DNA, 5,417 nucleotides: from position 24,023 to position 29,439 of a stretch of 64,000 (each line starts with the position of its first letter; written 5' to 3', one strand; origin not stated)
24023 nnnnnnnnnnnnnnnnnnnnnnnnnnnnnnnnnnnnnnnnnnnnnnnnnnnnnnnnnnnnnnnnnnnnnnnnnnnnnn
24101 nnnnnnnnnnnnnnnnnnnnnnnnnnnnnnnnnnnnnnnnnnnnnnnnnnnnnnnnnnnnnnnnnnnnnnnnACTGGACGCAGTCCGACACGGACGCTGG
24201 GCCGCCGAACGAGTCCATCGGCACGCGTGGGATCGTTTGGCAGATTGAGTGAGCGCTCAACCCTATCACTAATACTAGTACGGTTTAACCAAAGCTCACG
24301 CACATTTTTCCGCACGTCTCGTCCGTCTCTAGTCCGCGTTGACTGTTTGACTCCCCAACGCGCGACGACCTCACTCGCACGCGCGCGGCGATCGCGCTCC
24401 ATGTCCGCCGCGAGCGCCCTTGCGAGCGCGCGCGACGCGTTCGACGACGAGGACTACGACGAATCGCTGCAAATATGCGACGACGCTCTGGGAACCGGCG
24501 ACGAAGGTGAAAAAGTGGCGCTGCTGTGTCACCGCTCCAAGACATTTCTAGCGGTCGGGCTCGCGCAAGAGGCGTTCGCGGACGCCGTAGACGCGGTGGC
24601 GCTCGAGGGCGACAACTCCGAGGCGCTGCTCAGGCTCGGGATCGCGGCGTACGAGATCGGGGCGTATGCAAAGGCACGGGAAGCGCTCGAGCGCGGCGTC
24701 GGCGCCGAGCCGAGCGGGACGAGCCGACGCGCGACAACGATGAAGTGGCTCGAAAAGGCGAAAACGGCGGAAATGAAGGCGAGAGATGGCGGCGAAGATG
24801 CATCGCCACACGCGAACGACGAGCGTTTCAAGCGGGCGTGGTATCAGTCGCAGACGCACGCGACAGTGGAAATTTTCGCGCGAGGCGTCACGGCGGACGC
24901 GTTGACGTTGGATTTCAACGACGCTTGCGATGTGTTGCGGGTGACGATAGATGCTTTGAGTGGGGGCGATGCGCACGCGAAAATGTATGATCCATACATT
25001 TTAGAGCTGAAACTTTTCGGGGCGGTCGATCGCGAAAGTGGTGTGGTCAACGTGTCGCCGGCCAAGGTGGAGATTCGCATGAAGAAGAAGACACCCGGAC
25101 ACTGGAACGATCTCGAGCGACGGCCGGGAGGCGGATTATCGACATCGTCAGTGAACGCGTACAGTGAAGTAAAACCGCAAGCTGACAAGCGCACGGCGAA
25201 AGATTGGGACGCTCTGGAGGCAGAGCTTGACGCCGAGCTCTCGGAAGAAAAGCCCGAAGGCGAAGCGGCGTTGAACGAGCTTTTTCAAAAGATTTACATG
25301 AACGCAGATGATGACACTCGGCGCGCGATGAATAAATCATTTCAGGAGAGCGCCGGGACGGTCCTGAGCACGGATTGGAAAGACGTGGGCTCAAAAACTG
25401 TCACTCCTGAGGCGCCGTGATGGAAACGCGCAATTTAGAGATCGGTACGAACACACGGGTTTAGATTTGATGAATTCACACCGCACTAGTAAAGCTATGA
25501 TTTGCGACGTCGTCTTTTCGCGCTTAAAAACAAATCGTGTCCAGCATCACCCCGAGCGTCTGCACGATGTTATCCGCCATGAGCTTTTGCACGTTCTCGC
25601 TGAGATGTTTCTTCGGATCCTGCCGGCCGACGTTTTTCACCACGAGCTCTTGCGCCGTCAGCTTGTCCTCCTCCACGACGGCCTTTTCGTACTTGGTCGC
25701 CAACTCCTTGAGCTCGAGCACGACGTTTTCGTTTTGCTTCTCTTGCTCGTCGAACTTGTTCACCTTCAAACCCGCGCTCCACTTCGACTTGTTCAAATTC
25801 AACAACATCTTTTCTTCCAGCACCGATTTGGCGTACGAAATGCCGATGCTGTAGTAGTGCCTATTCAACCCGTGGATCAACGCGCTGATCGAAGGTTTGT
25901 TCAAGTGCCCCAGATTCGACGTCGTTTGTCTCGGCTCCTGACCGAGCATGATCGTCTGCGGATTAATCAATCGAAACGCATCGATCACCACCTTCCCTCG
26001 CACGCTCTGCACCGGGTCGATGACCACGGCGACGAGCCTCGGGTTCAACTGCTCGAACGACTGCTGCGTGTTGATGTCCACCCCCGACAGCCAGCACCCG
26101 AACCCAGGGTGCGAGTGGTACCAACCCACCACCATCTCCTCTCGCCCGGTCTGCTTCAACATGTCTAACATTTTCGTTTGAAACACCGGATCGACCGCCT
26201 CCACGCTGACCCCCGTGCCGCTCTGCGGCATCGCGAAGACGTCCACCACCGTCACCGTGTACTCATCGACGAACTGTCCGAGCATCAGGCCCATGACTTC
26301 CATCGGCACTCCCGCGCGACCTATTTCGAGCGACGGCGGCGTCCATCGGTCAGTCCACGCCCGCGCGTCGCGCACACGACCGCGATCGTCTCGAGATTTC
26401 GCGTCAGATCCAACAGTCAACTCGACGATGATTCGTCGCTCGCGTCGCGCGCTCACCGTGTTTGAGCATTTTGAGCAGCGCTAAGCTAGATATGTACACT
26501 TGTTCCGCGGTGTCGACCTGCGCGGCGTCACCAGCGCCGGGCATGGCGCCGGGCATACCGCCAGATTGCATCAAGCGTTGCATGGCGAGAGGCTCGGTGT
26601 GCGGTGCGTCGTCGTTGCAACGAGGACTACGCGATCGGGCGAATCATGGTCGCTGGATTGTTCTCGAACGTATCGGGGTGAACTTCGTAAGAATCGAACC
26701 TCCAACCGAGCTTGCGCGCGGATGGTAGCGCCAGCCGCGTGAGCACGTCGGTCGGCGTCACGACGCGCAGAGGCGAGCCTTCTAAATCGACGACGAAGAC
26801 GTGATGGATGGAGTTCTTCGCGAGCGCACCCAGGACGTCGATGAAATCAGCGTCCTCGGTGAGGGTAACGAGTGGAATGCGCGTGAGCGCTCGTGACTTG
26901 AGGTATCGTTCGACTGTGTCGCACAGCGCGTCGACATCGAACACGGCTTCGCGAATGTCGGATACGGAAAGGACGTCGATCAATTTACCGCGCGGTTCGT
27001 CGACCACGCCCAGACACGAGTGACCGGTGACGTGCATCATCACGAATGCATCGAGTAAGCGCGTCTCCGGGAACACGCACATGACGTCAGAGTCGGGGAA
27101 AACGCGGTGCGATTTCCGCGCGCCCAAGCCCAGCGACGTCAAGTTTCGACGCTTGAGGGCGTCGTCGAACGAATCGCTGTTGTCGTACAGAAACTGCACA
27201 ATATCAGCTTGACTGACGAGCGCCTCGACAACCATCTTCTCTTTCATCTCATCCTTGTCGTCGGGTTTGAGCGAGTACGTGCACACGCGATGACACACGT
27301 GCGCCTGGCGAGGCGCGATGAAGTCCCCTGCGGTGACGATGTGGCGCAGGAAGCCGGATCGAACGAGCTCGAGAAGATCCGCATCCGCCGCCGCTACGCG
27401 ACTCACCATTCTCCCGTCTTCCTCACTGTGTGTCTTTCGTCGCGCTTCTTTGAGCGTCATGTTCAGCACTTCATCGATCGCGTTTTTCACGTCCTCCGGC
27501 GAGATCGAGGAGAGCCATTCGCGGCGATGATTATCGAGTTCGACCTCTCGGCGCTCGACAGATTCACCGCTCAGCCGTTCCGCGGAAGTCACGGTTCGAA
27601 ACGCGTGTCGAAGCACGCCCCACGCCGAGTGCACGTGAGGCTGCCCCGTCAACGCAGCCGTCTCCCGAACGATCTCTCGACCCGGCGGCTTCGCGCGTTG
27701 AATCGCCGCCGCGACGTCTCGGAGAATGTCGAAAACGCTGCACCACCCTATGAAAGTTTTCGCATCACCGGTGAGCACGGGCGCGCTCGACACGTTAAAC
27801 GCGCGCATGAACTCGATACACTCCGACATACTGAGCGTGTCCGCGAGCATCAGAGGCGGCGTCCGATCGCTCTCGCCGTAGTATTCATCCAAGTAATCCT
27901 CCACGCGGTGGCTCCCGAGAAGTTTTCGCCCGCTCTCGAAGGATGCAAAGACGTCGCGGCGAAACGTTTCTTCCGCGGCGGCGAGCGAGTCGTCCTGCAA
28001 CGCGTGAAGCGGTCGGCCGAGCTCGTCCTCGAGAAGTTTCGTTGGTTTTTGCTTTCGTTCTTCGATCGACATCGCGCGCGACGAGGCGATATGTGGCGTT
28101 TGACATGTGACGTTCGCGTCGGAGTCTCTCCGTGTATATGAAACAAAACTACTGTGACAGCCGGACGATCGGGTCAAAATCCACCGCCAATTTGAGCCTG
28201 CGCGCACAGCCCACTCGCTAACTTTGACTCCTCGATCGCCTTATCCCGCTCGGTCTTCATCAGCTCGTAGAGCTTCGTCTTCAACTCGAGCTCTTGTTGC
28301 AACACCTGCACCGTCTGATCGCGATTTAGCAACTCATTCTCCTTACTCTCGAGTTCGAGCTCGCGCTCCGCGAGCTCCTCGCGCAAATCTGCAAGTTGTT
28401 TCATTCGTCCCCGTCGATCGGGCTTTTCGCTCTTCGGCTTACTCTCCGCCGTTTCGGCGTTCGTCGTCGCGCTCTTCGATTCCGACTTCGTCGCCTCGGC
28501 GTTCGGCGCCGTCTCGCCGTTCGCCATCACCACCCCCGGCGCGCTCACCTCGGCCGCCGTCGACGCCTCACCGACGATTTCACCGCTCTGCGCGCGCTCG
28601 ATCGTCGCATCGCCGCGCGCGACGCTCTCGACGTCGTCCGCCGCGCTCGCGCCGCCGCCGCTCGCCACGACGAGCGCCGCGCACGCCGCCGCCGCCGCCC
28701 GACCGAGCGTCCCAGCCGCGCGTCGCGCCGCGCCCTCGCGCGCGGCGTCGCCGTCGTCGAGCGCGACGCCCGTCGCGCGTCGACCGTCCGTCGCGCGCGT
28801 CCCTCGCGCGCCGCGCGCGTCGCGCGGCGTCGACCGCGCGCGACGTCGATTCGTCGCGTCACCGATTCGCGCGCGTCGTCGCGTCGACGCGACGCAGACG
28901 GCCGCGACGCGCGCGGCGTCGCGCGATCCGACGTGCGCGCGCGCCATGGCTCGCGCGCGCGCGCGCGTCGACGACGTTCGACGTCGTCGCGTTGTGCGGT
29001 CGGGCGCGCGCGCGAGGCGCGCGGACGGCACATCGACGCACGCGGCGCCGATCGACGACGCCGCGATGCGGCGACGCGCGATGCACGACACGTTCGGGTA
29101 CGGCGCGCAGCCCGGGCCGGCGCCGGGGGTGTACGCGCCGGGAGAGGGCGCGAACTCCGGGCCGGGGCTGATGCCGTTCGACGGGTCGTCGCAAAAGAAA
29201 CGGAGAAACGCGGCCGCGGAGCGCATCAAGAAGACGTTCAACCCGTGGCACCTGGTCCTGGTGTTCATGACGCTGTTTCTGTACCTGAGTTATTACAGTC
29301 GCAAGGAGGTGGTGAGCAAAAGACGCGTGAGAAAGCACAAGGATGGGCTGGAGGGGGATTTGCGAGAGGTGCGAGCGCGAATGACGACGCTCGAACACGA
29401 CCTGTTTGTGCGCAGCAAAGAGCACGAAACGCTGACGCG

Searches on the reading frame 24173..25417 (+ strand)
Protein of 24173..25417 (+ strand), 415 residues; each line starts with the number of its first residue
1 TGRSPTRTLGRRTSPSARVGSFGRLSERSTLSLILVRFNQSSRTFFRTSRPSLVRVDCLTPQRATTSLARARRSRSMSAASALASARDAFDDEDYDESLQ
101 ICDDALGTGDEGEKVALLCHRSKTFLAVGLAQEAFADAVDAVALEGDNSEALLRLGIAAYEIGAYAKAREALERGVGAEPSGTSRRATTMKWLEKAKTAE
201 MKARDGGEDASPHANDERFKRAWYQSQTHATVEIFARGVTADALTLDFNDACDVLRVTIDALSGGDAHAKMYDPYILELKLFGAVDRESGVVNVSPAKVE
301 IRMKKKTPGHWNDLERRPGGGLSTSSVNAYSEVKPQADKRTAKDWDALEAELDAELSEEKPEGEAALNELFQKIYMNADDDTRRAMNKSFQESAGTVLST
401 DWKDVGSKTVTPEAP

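Call 11: search_protein_families(library=pfam, proteins=[window:24173-25417:+], max_evalue=0.01)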
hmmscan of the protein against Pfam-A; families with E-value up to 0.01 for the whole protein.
window:24173-25417:+ (415 aa): 5 families
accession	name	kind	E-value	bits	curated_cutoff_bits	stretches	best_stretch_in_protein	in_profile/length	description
PF05002.20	SGS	-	2.8e-28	98.3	23.9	1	343-415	1-74/82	SGS domain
PF14559.12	TPR_19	-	6.8e-06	26.8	25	1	127-181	3-57/68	Tetratricopeptide repeat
PF13432.12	TPR_16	-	9e-05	23.3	32.7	1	131-181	16-63/65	Tetratricopeptide repeat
PF04969.22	CS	-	0.00013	23.4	21.3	1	222-305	4-78/78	CS domain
PF13174.12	TPR_6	-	0.0057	17.7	26.3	0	150-174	1-25/33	Tetratricopeptide repeat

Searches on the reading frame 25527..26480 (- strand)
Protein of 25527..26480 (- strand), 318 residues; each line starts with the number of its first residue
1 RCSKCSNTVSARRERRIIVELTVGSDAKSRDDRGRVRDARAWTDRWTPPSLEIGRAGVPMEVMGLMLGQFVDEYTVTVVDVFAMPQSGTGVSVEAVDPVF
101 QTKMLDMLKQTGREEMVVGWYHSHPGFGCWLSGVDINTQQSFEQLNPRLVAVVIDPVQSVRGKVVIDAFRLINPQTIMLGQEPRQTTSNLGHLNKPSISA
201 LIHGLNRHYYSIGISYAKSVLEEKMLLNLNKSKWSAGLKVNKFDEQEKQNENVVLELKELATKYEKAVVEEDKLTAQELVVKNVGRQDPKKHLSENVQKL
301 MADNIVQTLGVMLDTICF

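Call 11: search_protein_families(library=pfam, proteins=[window:25527-26480:-], max_evalue=0.01)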
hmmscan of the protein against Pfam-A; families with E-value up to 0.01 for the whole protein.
window:25527-26480:- (318 aa): 3 families
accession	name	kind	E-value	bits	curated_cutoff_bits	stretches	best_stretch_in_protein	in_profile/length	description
PF23594.1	RPN11_C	-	5.5e-30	103.6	27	1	237-316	1-80/80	26S proteasome regulatory subunit RPN11 C-terminal domain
PF01398.27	JAB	-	1.7e-28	99.2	22.5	1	60-147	26-116/117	JAB1/Mov34/MPN/PAD-1 ubiquitin protease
PF14464.11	Prok-JAB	-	2.4e-05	24.6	25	1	55-137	13-88/114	Prokaryotic homologs of the JAB domain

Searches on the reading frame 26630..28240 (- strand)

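Call 11: search_protein_families(library=pfam, proteins=[window:26630-28240:-], max_evalue=0.01)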
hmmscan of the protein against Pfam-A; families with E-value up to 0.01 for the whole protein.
window:26630-28240:- (537 aa): 1 family
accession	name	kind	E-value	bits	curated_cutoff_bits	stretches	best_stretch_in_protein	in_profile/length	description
PF00571.33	CBS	-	8.7e-21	74.4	24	3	454-503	6-55/57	CBS domain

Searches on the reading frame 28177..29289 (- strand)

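Call 11: search_protein_families(library=pfam, proteins=[window:28177-29289:-], max_evalue=0.01)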
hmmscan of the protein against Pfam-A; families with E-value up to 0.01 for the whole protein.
window:28177-29289:- (371 aa): 1 family
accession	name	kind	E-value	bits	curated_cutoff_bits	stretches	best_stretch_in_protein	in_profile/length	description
PF16046.10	FAM76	-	0.0019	18.1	28.5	1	270-349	199-274/298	FAM76 protein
